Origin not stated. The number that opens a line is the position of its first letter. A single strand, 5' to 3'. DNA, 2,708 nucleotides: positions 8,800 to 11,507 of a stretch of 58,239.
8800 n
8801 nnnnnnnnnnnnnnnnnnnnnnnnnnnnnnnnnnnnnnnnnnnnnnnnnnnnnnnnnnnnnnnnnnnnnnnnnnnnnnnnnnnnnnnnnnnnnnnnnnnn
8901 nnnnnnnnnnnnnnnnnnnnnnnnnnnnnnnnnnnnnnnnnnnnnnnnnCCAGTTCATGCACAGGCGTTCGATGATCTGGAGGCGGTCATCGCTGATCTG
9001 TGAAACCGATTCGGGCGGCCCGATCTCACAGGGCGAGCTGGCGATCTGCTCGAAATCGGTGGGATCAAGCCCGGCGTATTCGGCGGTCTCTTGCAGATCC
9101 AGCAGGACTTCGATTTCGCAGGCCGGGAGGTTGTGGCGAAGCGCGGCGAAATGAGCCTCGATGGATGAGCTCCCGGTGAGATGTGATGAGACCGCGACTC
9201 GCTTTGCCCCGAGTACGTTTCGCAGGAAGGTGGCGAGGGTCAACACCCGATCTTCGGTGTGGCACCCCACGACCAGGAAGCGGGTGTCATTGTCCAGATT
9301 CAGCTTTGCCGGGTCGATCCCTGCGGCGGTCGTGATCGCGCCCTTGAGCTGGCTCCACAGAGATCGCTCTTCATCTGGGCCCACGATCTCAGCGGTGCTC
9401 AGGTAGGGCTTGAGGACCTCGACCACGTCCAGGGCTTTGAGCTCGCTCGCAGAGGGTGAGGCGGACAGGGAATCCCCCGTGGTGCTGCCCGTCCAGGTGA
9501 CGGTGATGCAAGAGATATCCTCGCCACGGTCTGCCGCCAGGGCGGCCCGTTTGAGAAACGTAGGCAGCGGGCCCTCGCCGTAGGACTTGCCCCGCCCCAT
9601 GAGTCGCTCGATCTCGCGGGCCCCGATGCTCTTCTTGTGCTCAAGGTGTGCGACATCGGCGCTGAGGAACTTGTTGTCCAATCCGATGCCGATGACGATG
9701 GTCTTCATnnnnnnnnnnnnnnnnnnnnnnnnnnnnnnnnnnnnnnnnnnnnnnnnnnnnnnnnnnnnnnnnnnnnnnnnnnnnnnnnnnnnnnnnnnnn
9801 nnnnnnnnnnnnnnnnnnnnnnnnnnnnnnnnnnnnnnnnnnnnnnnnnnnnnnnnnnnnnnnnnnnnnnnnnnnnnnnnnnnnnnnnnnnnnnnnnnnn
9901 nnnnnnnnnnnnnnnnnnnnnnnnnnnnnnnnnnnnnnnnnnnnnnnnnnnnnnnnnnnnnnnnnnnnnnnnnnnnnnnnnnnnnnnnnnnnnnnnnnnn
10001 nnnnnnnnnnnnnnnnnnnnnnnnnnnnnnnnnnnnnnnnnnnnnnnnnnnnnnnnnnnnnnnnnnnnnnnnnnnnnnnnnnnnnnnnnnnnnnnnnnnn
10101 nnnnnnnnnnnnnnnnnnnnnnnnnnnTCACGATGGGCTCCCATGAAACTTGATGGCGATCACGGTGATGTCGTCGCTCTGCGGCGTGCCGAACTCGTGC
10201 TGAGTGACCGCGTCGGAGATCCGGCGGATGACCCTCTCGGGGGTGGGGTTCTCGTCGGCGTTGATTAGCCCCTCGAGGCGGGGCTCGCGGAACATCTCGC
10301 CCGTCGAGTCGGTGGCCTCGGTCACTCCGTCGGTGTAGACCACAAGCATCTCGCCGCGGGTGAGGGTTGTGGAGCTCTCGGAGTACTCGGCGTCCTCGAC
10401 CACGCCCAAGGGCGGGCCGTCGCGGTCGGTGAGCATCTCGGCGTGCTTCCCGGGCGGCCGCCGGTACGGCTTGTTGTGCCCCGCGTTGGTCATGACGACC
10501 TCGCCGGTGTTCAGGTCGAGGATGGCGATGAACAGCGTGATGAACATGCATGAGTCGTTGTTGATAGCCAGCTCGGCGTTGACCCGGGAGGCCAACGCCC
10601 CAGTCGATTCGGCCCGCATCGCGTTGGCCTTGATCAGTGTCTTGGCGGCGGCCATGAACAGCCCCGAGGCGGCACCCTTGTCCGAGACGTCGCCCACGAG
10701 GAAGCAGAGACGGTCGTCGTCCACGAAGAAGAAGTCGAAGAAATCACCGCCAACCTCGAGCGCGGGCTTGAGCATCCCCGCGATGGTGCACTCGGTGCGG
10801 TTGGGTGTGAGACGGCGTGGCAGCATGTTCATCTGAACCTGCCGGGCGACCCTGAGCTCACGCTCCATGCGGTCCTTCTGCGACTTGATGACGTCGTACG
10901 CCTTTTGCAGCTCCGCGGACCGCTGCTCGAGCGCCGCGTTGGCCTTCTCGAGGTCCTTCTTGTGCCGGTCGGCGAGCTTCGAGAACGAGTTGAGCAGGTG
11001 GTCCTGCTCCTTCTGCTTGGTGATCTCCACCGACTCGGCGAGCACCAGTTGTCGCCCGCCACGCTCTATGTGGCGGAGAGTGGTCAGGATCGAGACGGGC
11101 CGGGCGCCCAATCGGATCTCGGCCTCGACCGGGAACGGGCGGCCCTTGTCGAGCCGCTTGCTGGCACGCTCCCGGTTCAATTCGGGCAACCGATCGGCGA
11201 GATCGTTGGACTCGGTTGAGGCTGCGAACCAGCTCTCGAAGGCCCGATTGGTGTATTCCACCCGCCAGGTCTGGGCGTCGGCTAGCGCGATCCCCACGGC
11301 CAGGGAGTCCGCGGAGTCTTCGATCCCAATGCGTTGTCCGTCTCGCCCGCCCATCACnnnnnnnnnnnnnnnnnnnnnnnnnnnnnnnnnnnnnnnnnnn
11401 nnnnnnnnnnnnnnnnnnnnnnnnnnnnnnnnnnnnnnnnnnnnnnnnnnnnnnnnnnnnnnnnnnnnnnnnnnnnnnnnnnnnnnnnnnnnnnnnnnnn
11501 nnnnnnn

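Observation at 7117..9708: Unusual tri-domain protein: isochorismatase-like, APH-fold kinase, NUDT9-like Nudix with a degenerate catalytic box, embedded in a partner-switching operon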

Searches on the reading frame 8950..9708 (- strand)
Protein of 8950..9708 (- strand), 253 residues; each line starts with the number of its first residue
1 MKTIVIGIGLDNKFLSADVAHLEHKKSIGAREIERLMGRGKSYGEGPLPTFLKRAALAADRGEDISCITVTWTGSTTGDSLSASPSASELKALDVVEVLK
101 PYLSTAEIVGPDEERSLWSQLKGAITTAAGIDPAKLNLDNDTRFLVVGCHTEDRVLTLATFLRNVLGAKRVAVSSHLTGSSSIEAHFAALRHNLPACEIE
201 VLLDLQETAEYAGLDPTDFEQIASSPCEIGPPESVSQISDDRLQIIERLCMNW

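Call 20: search_protein_families(library=pfam, proteins=[window:8950-9708:-], max_evalue=1)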
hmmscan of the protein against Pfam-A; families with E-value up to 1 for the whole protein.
seq(253 aa): 0 families

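Call 32: predict_structure(alignment_id=A2)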
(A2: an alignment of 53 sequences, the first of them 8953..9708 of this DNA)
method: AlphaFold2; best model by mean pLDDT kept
length: 252 residues; sequences in the alignment: 53
mean_pLDDT: 90.7   pTM: 0.89
mean pLDDT of the five models: 90.7, 90.8, 90.7, 88.6, 87.9
residues with pLDDT >= 90: 176; 70-90: 68; 50-70: 7; < 50: 1
segments of 3 or more residues with pLDDT < 50: none
pLDDT, mean of each block of 10 residues (from residue 1): 97 90 89 95 96 97 97 66 79 92 91 85 95 93 96 94 97 96 92 96 95 96 81 88 81 65
secondary structure, 60 per line:
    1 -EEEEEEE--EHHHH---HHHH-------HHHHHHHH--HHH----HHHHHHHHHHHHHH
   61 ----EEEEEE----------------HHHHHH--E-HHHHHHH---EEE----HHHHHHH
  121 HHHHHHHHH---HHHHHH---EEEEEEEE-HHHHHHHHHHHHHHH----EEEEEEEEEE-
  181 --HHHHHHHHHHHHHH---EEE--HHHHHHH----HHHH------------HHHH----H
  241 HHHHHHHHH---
elements in order: E2-8 H12-15 H19-22 H30-37 H47-60 E65-70 H87-92 H97-103 E107-109 H114-129 H133-138 E142-149 H151-165 E170-179 H183-196 E200-202 H205-211 H216-219 H232-235 H240-249

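Call 38: search_solved_structures(query=A3, max_evalue=10, show_alignments=3)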
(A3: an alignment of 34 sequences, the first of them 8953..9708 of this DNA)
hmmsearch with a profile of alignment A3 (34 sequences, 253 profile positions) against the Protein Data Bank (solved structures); distinct sequences matched with E-value up to 10: 5.
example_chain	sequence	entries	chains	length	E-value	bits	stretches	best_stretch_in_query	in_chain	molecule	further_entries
8pxd_A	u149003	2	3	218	0.68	12.7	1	132-165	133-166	Disulfide bond oxidoreductase/isomerase - Dsb | Disulfide bond oxidoreductase/isomerase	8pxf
2wfw_A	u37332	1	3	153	1.5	11.5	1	123-164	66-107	ARC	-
5xoy_A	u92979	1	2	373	1.5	11.5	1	32-89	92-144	[LysW]-lysine hydrolase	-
2yqc_A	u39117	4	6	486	3.4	10.4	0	80-131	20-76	UDP-N-acetylglucosamine pyrophosphorylase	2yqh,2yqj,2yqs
8a3k_UNK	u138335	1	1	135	3.7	10.2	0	70-138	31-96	sc-apCC-4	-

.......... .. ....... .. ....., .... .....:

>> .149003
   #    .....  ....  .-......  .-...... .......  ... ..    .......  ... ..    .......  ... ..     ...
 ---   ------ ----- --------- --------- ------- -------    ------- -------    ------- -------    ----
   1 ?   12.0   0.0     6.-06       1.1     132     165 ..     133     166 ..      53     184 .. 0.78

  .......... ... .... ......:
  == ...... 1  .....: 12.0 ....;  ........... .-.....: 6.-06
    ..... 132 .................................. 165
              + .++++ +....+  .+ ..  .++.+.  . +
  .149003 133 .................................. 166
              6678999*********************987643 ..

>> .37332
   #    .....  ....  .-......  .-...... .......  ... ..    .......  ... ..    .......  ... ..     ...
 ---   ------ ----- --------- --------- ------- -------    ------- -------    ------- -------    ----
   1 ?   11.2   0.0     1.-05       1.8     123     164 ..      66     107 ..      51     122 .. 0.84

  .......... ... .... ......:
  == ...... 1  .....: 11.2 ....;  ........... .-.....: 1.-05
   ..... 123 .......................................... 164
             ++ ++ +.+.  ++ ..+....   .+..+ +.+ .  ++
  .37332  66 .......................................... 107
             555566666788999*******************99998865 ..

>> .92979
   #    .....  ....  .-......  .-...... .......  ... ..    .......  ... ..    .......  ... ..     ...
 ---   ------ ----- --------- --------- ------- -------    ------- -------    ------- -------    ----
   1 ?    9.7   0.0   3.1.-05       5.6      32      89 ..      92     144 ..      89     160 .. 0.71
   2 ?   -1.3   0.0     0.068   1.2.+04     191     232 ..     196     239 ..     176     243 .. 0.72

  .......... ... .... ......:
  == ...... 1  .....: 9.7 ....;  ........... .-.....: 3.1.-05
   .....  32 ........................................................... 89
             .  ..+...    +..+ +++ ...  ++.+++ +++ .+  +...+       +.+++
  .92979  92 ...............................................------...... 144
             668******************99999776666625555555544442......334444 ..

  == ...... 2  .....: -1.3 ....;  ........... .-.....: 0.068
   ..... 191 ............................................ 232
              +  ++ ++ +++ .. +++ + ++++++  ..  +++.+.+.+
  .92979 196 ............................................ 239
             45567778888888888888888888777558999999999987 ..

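Call 46: search_protein_representatives(protein=window:8953-9708:-)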
Query: 252 residues. Proteins with E-value up to 0.001 (for the whole library): 97; up to 1e-10: 55; up to 1e-30: 13. The best 97 are listed.
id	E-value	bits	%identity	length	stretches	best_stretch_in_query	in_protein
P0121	7.9e-65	235.5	50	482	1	2-252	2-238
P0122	6.3e-52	193.2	45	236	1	1-246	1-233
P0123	2.0e-51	191.6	42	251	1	2-251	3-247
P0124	5.0e-49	183.7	42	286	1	3-251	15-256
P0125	9.9e-45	169.7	45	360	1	9-252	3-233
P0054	7.8e-44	166.7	38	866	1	1-252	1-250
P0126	1.4e-40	156.0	45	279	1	1-252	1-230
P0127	2.0e-38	149.0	42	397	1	2-252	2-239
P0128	2.5e-38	148.7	44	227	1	4-234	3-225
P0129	6.3e-36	140.9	37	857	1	3-251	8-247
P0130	1.5e-34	136.3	43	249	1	3-198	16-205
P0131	5.3e-34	134.6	41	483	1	2-249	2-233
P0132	2.4e-32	129.1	41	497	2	128-251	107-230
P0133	1.2e-30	123.6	34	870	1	2-252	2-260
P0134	2.5e-30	122.5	36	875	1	1-251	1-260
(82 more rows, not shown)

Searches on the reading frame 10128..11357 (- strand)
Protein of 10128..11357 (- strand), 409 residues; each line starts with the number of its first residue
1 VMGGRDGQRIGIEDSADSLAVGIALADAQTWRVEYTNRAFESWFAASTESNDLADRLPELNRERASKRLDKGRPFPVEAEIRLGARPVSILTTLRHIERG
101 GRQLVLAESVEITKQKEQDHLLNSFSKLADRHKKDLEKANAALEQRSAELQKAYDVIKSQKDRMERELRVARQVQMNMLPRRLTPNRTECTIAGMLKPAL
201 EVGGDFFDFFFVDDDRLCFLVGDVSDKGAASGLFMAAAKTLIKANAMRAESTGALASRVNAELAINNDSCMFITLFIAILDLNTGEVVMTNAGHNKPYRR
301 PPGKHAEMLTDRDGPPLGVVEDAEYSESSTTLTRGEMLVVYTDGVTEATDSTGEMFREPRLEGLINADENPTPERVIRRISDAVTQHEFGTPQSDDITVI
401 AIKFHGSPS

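Call 3: search_protein_families(library=pfam, proteins=[window:10128-11357:-], max_evalue=0.01)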
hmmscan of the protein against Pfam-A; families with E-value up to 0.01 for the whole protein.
window:10128-11357:- (409 aa): 2 families
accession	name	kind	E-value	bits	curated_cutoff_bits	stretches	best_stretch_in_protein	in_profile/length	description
PF07228.17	SpoIIE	-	2.4e-45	155.3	25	1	213-404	1-191/192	Stage II sporulation protein E (SpoIIE)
PF13188.13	PAS_8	-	0.0017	18.6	21.8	1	16-65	7-55/65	PAS domain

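Call 4: search_protein_families(library=ncbifam, proteins=[window:10128-11357:-], max_evalue=0.01)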
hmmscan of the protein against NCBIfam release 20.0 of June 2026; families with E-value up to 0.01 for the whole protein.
window:10128-11357:- (409 aa): 5 families
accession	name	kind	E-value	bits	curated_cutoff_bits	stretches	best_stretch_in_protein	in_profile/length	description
NF045505.1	RR_RssB_Pseudo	equivalog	2.7e-17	62.9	700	1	131-365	117-358/394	two-component system response regulator RssB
NF038263.1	prot_phos_SiaA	equivalog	2.5e-11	42.8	700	1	108-404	355-657/658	biofilm regulation protein phosphatase SiaA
TIGR02865.1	spore_II_E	equivalog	5.9e-11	41.2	490.8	1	191-404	555-763/764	stage II sporulation protein E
TIGR02349.1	DnaJ_bact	equivalog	0.003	17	377.2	1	110-167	6-63/354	molecular chaperone DnaJ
NF008035.0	PRK10767.1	subfamily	0.0095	15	338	0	108-164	8-64/374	molecular chaperone DnaJ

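Call 60: search_protein_families(library=padloc, proteins=[window:10128-11357:-], max_evalue=0.001)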
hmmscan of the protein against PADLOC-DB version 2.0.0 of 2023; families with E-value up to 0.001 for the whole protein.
window:10128-11357:- (409 aa): 0 families
